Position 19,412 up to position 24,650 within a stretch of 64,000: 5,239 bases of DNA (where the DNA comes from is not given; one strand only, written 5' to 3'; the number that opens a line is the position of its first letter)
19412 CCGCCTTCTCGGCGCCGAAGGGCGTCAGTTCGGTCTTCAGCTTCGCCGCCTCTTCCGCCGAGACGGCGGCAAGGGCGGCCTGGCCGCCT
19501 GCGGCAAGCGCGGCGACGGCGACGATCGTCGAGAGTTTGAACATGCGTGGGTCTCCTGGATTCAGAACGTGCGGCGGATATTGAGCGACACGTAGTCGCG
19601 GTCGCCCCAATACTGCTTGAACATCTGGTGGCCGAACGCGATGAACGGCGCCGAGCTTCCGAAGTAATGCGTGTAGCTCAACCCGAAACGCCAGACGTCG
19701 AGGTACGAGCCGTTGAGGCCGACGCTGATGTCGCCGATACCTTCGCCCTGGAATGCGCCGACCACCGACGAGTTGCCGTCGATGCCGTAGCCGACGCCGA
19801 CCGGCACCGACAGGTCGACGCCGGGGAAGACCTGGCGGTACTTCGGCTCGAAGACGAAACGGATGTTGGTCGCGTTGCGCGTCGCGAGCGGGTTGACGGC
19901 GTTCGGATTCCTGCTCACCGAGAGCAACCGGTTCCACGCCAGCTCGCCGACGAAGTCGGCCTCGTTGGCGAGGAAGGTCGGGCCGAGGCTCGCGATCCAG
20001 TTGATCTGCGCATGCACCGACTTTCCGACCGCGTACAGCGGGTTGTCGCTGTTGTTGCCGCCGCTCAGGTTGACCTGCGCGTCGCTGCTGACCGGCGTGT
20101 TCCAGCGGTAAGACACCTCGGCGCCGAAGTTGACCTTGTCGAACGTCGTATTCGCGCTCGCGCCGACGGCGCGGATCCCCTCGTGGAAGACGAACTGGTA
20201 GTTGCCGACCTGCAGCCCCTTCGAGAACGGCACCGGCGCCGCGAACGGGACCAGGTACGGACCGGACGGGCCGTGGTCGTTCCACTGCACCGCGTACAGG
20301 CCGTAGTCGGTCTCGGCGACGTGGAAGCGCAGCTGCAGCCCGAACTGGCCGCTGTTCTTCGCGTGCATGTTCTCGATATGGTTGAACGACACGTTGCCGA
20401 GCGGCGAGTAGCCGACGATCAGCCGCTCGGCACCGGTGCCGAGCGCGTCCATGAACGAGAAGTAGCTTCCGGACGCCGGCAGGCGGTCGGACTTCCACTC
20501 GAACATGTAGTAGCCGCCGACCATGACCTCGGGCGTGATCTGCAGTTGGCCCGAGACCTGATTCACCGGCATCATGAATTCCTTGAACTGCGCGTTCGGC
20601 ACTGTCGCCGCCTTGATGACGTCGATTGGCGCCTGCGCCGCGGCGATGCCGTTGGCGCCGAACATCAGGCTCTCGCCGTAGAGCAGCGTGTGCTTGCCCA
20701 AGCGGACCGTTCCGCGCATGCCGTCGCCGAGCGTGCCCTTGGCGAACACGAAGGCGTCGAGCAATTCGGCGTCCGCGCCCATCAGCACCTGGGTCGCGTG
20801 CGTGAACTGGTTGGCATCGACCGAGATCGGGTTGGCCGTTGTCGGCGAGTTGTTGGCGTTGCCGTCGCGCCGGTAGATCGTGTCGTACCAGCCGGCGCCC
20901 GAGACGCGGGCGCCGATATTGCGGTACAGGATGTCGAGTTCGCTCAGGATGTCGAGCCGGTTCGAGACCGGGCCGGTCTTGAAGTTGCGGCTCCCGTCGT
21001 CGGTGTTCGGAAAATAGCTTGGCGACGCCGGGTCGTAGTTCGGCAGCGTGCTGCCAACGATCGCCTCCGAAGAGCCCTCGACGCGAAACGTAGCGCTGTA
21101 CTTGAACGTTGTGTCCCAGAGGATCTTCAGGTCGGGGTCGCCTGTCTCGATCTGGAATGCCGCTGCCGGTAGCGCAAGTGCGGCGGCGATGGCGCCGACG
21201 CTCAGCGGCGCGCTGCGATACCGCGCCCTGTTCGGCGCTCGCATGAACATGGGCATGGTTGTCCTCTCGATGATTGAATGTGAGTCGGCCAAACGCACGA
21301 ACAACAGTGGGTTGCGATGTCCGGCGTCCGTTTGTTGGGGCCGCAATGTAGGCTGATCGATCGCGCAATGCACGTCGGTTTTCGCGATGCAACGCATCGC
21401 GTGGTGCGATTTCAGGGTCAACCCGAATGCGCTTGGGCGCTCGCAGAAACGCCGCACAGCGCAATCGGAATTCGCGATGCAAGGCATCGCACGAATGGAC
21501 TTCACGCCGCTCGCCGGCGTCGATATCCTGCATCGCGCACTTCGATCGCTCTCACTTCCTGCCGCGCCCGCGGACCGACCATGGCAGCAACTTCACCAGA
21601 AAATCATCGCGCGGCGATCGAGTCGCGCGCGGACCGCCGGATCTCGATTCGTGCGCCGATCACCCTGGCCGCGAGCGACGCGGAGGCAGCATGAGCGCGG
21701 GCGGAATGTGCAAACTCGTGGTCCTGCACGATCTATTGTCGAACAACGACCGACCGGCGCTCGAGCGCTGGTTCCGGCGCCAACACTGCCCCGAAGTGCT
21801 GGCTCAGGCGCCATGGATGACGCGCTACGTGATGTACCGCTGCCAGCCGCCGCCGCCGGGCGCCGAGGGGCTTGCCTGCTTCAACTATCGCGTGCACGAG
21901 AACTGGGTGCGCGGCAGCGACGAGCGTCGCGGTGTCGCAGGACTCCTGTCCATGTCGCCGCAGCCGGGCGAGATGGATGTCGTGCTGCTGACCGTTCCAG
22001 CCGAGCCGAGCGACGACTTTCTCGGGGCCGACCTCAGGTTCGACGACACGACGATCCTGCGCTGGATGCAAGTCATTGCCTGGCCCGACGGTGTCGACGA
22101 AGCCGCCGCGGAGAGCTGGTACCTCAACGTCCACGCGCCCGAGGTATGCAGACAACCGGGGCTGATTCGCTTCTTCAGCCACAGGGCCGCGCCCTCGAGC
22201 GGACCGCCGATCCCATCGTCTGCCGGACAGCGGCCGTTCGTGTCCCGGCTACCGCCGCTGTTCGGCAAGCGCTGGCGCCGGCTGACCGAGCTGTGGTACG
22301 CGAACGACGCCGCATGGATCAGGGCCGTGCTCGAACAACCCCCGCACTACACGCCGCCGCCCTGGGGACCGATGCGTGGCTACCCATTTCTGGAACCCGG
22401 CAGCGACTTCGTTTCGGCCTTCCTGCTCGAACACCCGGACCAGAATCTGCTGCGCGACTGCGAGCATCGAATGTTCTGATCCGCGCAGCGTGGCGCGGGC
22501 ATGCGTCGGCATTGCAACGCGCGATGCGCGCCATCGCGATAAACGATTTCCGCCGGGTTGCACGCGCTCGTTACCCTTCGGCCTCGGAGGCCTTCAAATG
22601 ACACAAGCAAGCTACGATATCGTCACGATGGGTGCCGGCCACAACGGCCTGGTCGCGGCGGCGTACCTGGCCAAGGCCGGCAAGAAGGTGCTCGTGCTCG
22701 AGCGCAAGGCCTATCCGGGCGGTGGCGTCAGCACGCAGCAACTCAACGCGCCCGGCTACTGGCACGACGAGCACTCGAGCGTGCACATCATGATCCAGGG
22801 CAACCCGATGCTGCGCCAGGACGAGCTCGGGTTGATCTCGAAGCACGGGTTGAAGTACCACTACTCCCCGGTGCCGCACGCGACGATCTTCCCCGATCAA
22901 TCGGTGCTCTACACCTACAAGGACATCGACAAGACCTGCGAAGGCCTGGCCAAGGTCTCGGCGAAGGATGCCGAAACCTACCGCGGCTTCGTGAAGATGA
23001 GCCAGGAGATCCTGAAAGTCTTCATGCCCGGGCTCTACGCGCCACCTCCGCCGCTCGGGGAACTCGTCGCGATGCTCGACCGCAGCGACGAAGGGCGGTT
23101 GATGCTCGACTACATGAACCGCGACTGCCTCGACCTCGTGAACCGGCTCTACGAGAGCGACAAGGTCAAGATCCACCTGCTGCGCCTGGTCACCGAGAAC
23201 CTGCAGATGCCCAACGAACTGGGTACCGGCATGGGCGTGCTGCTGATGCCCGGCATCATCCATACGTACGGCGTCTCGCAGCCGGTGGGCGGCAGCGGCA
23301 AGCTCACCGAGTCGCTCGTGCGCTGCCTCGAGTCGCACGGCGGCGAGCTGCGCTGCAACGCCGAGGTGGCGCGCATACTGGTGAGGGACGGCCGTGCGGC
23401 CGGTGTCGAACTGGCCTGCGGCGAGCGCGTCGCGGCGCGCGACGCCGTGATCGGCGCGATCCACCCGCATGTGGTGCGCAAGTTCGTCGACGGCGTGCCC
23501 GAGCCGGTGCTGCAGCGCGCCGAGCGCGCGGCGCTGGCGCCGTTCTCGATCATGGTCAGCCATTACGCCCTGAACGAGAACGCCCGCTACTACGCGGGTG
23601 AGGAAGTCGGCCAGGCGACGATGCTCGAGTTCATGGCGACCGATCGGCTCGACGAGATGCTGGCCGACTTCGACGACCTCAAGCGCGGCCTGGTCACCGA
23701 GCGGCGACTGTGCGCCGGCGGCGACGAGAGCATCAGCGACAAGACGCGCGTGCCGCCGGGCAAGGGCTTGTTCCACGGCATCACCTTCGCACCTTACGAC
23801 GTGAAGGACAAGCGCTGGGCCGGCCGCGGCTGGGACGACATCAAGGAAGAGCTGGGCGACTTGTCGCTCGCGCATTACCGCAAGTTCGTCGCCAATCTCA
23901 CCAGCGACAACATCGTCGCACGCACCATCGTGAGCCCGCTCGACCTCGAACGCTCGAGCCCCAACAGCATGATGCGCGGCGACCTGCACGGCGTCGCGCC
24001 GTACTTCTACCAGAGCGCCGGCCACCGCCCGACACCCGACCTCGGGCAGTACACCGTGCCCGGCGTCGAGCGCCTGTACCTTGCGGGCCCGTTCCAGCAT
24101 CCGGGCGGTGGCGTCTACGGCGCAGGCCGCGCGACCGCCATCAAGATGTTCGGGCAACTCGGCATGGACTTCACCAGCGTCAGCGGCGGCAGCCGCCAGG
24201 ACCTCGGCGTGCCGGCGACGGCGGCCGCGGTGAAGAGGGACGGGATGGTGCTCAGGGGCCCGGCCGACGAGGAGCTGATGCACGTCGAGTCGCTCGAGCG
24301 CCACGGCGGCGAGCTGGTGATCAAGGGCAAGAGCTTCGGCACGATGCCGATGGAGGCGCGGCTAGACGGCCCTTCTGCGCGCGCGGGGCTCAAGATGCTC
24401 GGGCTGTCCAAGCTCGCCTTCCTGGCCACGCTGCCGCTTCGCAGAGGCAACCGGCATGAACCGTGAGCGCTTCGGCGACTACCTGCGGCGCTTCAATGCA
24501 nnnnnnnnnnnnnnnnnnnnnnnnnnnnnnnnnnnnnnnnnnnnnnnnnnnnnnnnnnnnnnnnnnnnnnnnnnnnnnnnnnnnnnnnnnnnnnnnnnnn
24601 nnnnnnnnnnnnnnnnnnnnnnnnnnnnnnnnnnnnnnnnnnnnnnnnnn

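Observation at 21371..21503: Recurring 43-bp four-element operator (7-mers every 12 bp around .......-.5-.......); two tandem copies in the divergent DUF1302 / EthD-like region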

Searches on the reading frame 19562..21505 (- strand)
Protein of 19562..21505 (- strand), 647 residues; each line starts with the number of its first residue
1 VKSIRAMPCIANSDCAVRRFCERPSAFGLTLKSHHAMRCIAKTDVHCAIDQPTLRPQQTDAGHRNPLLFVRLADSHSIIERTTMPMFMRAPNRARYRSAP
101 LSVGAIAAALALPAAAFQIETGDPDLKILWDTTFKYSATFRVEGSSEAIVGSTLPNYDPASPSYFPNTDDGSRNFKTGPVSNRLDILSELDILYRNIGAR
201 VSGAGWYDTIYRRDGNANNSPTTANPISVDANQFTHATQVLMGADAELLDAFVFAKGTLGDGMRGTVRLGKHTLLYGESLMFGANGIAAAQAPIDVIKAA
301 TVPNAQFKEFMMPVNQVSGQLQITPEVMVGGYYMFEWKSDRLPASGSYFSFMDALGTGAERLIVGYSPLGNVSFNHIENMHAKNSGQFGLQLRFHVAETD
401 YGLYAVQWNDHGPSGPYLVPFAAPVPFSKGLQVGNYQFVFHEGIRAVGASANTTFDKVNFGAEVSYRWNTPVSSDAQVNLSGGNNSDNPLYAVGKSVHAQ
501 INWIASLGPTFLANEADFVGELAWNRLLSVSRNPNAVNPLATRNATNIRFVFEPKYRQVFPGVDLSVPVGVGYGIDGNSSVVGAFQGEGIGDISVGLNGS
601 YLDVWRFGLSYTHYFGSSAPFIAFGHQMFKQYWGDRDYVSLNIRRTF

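Call 8: search_protein_families(library=pfam, proteins=[window:19562-21505:-])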
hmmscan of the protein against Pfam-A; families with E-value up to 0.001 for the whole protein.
window:19562-21505:- (647 aa): 1 family
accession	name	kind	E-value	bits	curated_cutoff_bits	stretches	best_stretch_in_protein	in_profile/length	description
PF06980.17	DUF1302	-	2.6e-120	403.4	23.2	1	101-647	5-541/541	Protein of unknown function (DUF1302)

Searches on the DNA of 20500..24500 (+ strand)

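Call 30: search_dna_similar(query=window:20500-24500:+, collection=plasmids, mode=distant, max_rows=15)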
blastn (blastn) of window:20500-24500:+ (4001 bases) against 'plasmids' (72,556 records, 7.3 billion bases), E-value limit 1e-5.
Records with a match: 14; places in all: 19; records where one place covers at least 80% of the query: 0.
Best place of each record, by identity: 80-90% 1; 60-80% 13.
By first word of the organism name: Novosphingobium 3; Sphingobium 2; Streptomyces 2; Rhizobium 1; Cupriavidus 1; Paraburkholderia 1; Azospirillum 1; Diaphorobacter 1; Massilia 1; Nonomuraea 1.
By predicted mobility (MOB-suite, as given by PLSDB): non-mobilizable 9; conjugative 3; mobilizable 2.
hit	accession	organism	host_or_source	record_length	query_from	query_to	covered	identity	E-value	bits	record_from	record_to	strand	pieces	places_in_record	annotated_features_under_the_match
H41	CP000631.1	Rhizobium rhizogenes K84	-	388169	2114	3859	41%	69.3%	3e-160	641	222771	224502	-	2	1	Phytoene dehydrogenase | Phosphoenolpyruvate carboxykinase (ATP)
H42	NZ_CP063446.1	Novosphingobium sp. ES2-1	mixed culture,activated sludge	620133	2114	3649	38%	70.0%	2e-175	626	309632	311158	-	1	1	NAD(P)/FAD-dependent oxidoreductase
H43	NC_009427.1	Novosphingobium aromaticivorans DSM 12444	-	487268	2114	3649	38%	69.7%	3e-172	615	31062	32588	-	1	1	NAD(P)/FAD-dependent oxidoreductase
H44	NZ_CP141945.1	Novosphingobium sp. RL4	Rheum palmatum L.,Single ...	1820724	2114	3694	40%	66.4%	4e-107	398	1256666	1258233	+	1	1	none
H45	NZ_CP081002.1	Sphingobium sp. V4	cell culture,soil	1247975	2114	3649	38%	66.9%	7e-111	411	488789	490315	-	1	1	record has no annotation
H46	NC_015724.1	Cupriavidus necator N-1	soil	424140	1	504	13%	68.6%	2e-34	157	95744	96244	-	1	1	DUF1302 domain-containing protein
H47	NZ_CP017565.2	Paraburkholderia sprentiae WSM5005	Lebeckia ambigua,root nodule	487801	2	508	13%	65.1%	9e-15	92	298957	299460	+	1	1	DUF1302 domain-containing protein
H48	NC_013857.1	Azospirillum sp. B510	-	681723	39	503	12%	68.3%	5e-30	141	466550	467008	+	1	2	DUF1302 domain-containing protein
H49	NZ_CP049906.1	Diaphorobacter sp. HDW4B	single bacterial strain,Hydrophilus ...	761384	80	397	8%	67.6%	6e-17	99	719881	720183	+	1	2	DUF1302 domain-containing protein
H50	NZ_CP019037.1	Massilia putida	Soil,wolfram mine tailing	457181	8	271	7%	69.7%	2e-15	94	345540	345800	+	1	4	DUF1302 domain-containing protein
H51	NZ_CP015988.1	Sphingobium sp. EP60837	cell culture,soil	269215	3476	3653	4%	68.0%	1e-6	65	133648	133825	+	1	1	NAD(P)/FAD-dependent oxidoreductase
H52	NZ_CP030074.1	Streptomyces cadmiisoli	Whole organism,soil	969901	2113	2205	2%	75.3%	1e-6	65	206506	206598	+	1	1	NAD(P)/FAD-dependent oxidoreductase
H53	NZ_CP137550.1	Streptomyces sp. N50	Selaginella tamariscina,cell ...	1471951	2114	2206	2%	75.3%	1e-6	65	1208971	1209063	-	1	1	record has no annotation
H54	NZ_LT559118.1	Nonomuraea gerenzanensis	-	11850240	2137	2205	2%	84.1%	7e-10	76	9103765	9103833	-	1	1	none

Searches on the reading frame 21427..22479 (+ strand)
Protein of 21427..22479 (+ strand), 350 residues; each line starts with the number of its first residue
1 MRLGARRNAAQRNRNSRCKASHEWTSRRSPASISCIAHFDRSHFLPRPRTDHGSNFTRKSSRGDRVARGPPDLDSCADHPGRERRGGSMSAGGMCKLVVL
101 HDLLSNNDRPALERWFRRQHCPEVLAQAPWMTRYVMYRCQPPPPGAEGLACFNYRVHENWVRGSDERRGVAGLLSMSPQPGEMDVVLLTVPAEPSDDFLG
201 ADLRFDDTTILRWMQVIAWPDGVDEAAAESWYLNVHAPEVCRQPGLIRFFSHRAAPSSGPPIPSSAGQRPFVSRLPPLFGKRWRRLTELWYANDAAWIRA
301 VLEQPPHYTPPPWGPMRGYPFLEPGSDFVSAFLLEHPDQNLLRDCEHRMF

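Call 8: search_protein_families(library=pfam, proteins=[window:21427-22479:+])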
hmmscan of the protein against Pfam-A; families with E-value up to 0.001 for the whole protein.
window:21427-22479:+ (350 aa): 1 family
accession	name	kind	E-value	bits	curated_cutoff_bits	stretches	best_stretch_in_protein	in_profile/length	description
PF18232.7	Chalcone_N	-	4.1e-06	27.6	25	1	98-160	7-70/102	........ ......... N-terminal domain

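Call 14: search_protein_families(library=ncbifam, proteins=[window:21427-22479:+], max_evalue=0.01)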
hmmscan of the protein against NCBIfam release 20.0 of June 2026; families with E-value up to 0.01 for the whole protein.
window:21427-22479:+ (350 aa): 1 family
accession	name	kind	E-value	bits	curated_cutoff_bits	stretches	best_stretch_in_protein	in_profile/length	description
TIGR02118.1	TIGR02118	subfamily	0.0042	17.7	30.5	0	218-257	7-46/103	EthD family reductase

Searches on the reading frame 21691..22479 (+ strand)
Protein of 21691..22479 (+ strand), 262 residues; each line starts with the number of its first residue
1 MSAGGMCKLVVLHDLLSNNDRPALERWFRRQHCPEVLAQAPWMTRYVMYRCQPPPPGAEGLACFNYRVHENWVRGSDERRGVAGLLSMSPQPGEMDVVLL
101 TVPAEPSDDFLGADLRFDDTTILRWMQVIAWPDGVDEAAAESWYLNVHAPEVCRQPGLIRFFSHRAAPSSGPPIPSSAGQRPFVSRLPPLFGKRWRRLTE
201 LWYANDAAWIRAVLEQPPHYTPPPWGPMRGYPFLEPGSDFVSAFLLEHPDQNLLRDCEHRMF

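Call 28: search_solved_structures(query=window:21691-22479:+, max_evalue=1, show_alignments=1)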
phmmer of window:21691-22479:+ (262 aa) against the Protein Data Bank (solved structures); distinct sequences matched with E-value up to 1: 5.
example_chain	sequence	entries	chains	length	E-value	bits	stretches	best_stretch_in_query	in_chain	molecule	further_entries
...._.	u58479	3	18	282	1.7e-15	60.3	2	11-85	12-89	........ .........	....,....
4d06_A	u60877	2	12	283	1.9e-15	60.2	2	10-85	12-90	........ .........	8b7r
4d4f_A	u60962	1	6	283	1.6e-14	57.1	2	10-85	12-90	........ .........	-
8b7u_A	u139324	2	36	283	4.2e-14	55.8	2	10-85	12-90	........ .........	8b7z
5zji_E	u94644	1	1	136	0.58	12.6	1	168-231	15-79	Photosystem I reaction center subunit IV A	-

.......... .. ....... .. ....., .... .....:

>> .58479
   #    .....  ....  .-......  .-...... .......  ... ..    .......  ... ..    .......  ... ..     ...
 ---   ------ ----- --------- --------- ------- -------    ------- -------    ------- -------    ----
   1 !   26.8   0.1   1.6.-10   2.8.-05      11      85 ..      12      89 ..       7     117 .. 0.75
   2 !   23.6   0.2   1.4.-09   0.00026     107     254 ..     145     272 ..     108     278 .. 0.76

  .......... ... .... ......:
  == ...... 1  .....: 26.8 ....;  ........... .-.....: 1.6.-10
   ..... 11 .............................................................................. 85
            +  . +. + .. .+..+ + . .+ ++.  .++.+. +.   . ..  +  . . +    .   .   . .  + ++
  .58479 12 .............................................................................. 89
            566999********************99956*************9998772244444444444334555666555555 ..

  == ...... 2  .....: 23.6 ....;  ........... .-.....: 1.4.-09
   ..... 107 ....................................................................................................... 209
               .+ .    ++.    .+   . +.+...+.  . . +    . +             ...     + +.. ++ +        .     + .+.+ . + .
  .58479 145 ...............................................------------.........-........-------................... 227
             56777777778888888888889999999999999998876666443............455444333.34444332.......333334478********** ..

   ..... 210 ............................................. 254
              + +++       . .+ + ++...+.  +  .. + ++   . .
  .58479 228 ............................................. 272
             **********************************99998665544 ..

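Call 37: find_homologous_proteins(query=window:21691-22479:+, max_evalue=0.00001)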
Query window:21691-22479:+ (262 aa): 108 proteins with E <= 0.00001 among 3174 candidates.
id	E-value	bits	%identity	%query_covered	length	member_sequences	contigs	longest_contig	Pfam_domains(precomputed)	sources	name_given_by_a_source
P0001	4.0e-183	625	100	100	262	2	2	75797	PF18232.9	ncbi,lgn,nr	ncbi:MAG: hypothetical protein IAE86_19775 [Burkholderiaceae bacterium]|nr:hypothetical protein [Bur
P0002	3.1e-128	445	71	98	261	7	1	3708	PF18232.9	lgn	-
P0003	2.2e-125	436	71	98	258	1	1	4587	PF18232.9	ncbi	-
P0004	9.5e-124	430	71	99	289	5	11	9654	PF18232.9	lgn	-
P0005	8.8e-121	421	68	98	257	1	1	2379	PF18232.9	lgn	-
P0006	1.6e-109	384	63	98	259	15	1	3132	PF18232.9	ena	-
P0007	3.9e-109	383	64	98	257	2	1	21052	PF18232.9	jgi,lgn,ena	-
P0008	9.5e-107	375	62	98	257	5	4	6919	PF18232.9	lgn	-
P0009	6.6e-105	369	63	98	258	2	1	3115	PF18232.9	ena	-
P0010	1.3e-104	368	61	98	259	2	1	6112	PF18232.9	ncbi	-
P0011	2.0e-104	367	61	98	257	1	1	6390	PF18232.9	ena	-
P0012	2.8e-104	367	61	98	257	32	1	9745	PF18232.9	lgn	-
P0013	1.3e-103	364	60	98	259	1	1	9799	PF18232.9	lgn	-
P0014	3.9e-102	360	60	98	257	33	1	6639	PF18232.9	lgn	-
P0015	3.6e-100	353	61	98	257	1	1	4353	PF18232.9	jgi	jgi:hypothetical protein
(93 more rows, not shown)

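Call 38: find_encoding_contigs(protein=P0004, flank=6000, max_places=4)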
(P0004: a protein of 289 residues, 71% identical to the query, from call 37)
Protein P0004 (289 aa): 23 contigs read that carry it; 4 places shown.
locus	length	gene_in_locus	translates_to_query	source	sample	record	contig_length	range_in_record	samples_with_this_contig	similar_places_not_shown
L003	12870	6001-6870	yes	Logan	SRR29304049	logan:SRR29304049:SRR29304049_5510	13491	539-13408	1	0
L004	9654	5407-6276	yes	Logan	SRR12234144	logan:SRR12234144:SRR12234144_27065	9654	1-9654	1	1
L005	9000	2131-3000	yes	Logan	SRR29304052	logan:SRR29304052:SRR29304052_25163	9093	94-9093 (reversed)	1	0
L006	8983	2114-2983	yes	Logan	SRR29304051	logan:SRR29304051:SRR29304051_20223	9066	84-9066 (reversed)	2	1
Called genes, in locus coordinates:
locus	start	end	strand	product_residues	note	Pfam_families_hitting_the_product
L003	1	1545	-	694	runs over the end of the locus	?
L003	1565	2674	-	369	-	PF15902:Sortilin-Vps10 (faint), PF14870:PSII_BNR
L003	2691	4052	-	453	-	PF07044:DUF1329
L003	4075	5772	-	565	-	PF06980:DUF1302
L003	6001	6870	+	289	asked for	PF18232:Chalcone_N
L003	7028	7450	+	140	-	PF07366:SnoaL, PF12680:SnoaL_2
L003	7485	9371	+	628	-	PF00070:Pyr_redox (faint), PF00890:FAD_binding_2 (faint), PF01266:DAO, PF01593:Amino_oxidase, PF01946:Thi4 (weak), PF03486:HI0933_like (faint), PF12831:FAD_oxidored (weak), PF13450:NAD_binding_8, +1 more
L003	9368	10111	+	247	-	PF00106:adh_short, PF01370:Epimerase (weak), PF08659:KR (weak), PF13561:adh_short_C2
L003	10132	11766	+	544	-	PF02776:TPP_enzyme_N, PF00205:TPP_enzyme_M, PF02775:TPP_enzyme_C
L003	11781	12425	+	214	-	PF00881:Nitroreductase, PF14512:TM1586_NiRdase (faint)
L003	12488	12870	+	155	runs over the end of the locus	?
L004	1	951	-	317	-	?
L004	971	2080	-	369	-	PF15902:Sortilin-Vps10 (faint), PF14870:PSII_BNR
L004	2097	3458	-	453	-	PF07044:DUF1329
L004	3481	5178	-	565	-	PF06980:DUF1302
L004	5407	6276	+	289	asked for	PF18232:Chalcone_N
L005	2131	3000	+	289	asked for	PF18232:Chalcone_N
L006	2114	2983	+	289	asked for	PF18232:Chalcone_N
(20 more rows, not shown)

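Call 39: find_encoding_contigs(protein=P0007, flank=8000, max_places=2)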
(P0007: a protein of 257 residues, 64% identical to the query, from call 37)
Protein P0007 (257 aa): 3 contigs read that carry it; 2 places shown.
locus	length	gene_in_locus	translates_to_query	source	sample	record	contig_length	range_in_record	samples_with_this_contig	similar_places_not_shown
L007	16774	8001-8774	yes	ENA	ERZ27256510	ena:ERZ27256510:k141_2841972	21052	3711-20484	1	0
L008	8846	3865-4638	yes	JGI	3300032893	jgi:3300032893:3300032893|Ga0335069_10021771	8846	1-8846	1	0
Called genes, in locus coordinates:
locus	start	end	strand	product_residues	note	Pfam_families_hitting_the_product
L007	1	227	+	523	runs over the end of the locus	PF00890:FAD_binding_2 (faint), PF01266:DAO (faint), PF13450:NAD_binding_8 (weak), PF00732:GMC_oxred_N, PF05199:GMC_oxred_C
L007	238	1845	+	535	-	PF00390:malic, PF03949:Malic_M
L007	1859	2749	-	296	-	PF00809:Pterin_bind (weak)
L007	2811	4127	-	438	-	PF01208:URO-D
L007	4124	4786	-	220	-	PF02607:B12-binding_2, PF02310:B12-binding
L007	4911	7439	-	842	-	PF00486:Trans_reg_C, PF13401:AAA_22 (faint)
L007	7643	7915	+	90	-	PF14026:SCO4226-like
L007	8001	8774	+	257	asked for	PF18232:Chalcone_N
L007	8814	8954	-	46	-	-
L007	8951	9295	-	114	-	-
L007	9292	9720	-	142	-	-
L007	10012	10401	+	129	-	PF01152:Bac_globin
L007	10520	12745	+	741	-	-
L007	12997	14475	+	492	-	PF00059:Lectin_C (weak)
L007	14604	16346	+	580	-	-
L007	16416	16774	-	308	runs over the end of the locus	?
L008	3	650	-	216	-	?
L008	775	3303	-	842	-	PF00486:Trans_reg_C, PF13401:AAA_22 (faint)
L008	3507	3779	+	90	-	PF14026:SCO4226-like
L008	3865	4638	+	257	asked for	PF18232:Chalcone_N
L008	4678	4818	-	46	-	-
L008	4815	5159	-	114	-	-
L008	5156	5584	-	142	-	-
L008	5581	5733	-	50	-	-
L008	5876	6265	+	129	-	PF01152:Bac_globin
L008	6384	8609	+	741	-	-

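Call 40: find_encoding_contigs(protein=P0003, flank=5000, max_places=2)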
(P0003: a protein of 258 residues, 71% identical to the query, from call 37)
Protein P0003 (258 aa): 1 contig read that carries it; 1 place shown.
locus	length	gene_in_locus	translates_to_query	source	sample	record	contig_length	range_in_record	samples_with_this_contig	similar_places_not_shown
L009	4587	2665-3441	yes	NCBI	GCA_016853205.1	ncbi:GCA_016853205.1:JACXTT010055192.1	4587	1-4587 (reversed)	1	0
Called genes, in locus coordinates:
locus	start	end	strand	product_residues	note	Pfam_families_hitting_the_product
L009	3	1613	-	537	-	?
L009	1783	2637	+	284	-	PF07110:EthD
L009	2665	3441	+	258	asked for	PF18232:Chalcone_N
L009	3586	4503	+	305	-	PF00126:HTH_1, PF03466:LysR_substrate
